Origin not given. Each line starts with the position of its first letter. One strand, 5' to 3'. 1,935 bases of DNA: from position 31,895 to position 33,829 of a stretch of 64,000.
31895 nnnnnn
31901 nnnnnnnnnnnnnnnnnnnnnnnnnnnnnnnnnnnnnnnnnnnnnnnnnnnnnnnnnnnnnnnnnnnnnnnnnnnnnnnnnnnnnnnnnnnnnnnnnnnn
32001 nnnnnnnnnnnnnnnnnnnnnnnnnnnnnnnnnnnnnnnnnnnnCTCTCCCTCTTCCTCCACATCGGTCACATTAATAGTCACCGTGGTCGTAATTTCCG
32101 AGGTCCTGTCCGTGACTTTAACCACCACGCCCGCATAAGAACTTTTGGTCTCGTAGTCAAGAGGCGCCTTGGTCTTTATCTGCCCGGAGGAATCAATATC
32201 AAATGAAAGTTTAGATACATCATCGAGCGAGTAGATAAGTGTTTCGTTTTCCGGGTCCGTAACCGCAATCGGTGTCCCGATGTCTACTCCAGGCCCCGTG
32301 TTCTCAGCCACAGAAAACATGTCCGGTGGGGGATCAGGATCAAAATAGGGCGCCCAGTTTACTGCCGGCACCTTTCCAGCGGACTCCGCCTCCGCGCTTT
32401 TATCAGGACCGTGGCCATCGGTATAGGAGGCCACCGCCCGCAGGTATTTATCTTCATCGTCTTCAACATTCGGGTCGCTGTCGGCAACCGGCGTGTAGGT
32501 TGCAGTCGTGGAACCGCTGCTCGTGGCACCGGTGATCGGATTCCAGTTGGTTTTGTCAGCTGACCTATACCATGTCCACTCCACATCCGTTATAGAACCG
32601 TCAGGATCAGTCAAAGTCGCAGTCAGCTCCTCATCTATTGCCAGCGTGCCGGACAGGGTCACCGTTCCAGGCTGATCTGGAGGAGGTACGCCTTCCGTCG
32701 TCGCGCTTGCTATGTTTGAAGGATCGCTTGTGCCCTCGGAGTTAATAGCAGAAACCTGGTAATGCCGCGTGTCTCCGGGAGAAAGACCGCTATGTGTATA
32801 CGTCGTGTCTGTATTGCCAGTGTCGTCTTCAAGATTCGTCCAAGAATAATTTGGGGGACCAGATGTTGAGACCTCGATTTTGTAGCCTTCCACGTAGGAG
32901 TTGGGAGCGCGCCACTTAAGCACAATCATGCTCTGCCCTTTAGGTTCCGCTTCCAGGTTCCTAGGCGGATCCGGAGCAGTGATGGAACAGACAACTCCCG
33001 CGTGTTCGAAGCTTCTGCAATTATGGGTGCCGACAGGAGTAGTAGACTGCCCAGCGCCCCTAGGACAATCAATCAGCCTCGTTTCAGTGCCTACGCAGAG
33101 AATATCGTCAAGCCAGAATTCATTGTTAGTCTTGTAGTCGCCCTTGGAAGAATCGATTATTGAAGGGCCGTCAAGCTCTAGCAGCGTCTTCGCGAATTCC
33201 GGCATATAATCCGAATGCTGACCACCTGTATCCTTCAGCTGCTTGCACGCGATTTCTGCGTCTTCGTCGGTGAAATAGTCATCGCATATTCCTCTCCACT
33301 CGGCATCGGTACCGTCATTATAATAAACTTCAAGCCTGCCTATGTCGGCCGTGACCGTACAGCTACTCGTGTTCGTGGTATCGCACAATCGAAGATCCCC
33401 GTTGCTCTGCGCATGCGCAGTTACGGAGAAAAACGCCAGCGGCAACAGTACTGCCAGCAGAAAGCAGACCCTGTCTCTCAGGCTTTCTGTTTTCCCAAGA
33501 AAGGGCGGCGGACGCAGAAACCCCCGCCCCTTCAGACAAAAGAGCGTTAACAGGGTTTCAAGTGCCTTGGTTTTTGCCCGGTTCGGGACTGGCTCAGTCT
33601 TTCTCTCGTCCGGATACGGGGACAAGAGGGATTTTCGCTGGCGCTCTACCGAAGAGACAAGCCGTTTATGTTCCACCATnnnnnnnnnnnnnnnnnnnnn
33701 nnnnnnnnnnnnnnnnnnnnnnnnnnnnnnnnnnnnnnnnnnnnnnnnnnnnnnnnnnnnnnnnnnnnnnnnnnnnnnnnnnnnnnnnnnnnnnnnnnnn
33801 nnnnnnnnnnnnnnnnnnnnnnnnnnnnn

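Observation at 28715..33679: Giant surface protein combining animal-like SRCR, FN3 and cadherin modules with an outer-membrane beta-barrel anchor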

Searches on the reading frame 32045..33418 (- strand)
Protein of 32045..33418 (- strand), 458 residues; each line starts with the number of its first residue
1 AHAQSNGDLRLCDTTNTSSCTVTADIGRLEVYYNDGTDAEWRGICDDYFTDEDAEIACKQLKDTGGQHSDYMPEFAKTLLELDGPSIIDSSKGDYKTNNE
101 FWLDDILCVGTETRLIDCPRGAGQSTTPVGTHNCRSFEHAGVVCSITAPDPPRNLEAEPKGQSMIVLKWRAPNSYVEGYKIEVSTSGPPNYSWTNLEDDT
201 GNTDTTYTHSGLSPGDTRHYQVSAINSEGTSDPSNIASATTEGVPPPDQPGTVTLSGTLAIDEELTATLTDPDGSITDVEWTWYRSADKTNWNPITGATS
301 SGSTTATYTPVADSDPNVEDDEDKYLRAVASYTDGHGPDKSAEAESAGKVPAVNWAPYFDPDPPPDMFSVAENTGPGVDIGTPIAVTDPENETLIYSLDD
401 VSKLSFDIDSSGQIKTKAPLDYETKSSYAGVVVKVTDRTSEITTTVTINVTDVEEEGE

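Call 47: predict_structure(alignment_id=A3)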
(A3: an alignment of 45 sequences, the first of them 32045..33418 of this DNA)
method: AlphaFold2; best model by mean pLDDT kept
length: 458 residues; sequences in the alignment: 45
mean_pLDDT: 88.4   pTM: 0.50
mean pLDDT of the five models: 88.4, 87.9, 87.5, 86.2, 85.7
residues with pLDDT >= 90: 279; 70-90: 145; 50-70: 30; < 50: 4
segments of 3 or more residues with pLDDT < 50: none
pLDDT, mean of each block of 10 residues (from residue 1): 80 81 85 87 90 93 81 86 68 56 88 89 64 82 88 95 94 88 93 96 94 94 94 97 80 95 95 93 96 93 96 71 95 92 96 84 92 95 91 93 96 96 93 91 96 74
secondary structure, 60 per line:
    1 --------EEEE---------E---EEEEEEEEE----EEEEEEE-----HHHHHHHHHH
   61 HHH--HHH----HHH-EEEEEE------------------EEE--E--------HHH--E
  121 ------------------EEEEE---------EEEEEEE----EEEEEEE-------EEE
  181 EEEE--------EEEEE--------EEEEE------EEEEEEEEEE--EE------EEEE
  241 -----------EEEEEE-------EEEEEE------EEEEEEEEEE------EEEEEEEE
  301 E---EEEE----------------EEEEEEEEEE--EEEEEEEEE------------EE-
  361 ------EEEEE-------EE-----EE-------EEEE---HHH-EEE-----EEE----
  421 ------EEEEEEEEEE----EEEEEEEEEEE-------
elements in order: E9-12 E26-34 E39-45 H51-63 E77-82 E101-103 E139-143 E153-159 E164-170 E178-184 E193-197 E206-210 E217-226 E237-240 E252-257 E265-270 E277-286 E293-301 E305-308 E325-334 E337-345 E367-371 E395-398 E406-408 E414-416 E427-436 E441-451
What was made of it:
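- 32345..32683 (-): Ig-like beta-sandwich module A, residues 333-445 (W-x-W ... YLRA ... YTD motif). Modelled as a beta-sandwich (call 47).
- On SRCR domain superfamily (PF00530): The model is confident (pLDDT 80-93 outside the insertion, call 47).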

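Call 49: fold_search(model_id=the predicted structure, library=pdb)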
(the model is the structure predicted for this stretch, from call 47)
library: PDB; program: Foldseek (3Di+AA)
matches with E <= 10: 1872; with E <= 0.001: 638
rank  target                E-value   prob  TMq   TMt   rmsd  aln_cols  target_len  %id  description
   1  6tpw                  1.8e-11  1.00  0.21  0.26  20.5       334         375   16  Crystal structures of FNIII domain one through four of the human leucocyte common antigen-related protein ( LAR) (released 2020-05-13)
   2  2jll                  1.3e-10  1.00  0.20  0.24  15.5       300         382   14  Crystal structure of NCAM2 IgIV-FN3II (released 2009-11-17)
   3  7y6e_A                2.0e-10  1.00  0.19  0.40  17.2       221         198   18  Crystal structure of sDscam FNIII23 domains, isoform Beta2v6 (released 2023-05-24)
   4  6tpv_B                2.1e-10  1.00  0.22  0.45   8.6       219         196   16  Crystal structures of FNIII domain one and two of the human leucocyte common antigen-related protein, LAR (released 2020-05-13)
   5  7y8s_A                2.3e-10  1.00  0.20  0.31  18.5       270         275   18  Crystal structure of sDscam FNIII1-3 domains, isoform beta2v6 (released 2023-05-24)
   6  6iaa_A                2.3e-10  1.00  0.21  0.15  12.5       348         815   14  hRobo2 ectodomain (released 2019-03-13)
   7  2vkx_A                3.0e-10  1.00  0.19  0.41  11.8       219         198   18  Human NCAM, FN3 domains 1 and 2, M610R mutant (released 2008-02-26)
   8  8bxr                  3.5e-10  1.00  0.21  0.30  10.8       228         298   18  Titin FnIII-domain I109-I111 (I/A4-A/A6) from the MIR region (released 2023-02-15)
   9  1qg3_B                4.3e-10  1.00  0.22  0.41   7.8       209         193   17  CRYSTAL STRUCTURE OF A TANDEM PAIR OF FIBRONECTIN TYPE III DOMAINS FROM THE CYTOPLASMIC TAIL OF INTEGRIN ALPHA6 BETA4 (released 1999-08-20)
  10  2vkw_B                4.3e-10  1.00  0.19  0.40  18.0       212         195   18  Human NCAM, FN3 domains 1 and 2 (released 2008-02-26)
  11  5e7l                  4.3e-10  1.00  0.20  0.29  18.4       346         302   15  Crystal structure of mouse CNTN2 FN1-FN3 domains (released 2016-08-31)
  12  2vkx_E                5.3e-10  1.00  0.19  0.40  12.0       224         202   18  Human NCAM, FN3 domains 1 and 2, M610R mutant (released 2008-02-26)
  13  3f7p_E                5.6e-10  1.00  0.22  0.35   8.9       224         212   17  Crystal structure of a complex between integrin beta4 and plectin (released 2009-03-10)
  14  7y6e_B                5.9e-10  1.00  0.19  0.41  17.6       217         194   19  Crystal structure of sDscam FNIII23 domains, isoform Beta2v6 (released 2023-05-24)
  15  7y6e_G                6.5e-10  1.00  0.19  0.42  17.3       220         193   20  Crystal structure of sDscam FNIII23 domains, isoform Beta2v6 (released 2023-05-24)
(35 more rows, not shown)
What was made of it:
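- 32345..32683 (-): Together with FN3-1 it aligns to solved tandem FN3 pairs (call 49).
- Checked: They are modelled as beta-sandwiches at pLDDT mostly above 90 (calls 47, 49).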

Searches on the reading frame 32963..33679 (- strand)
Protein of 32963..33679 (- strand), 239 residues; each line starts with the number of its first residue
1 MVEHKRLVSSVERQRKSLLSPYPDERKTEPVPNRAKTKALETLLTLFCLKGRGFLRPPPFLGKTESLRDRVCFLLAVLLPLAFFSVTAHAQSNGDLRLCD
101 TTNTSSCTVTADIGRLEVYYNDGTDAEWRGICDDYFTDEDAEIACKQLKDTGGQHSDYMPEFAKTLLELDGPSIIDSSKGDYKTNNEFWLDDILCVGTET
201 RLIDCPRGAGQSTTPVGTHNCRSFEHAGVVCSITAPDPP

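Call 6: search_protein_families(library=pfam, proteins=[window:32963-33679:-], max_evalue=10)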
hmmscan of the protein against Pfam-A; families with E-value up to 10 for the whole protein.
seq(239 aa): 2 families
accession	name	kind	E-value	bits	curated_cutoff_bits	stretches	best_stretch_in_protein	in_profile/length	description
PF00530.23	SRCR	-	1.6e-14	54.4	26.1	1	113-232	8-100/100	Scavenger receptor cysteine-rich domain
PF15494.11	SRCR_2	-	0.02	15.9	27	1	116-148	6-36/99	Scavenger receptor cysteine-rich domain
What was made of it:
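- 32972..33409 (-): SRCR head domain, residues 91-236: six canonical cysteines, two extra N-terminal cysteines and a family-specific insertion of about 25 aa. PF00530 at 54 bits (call 6).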
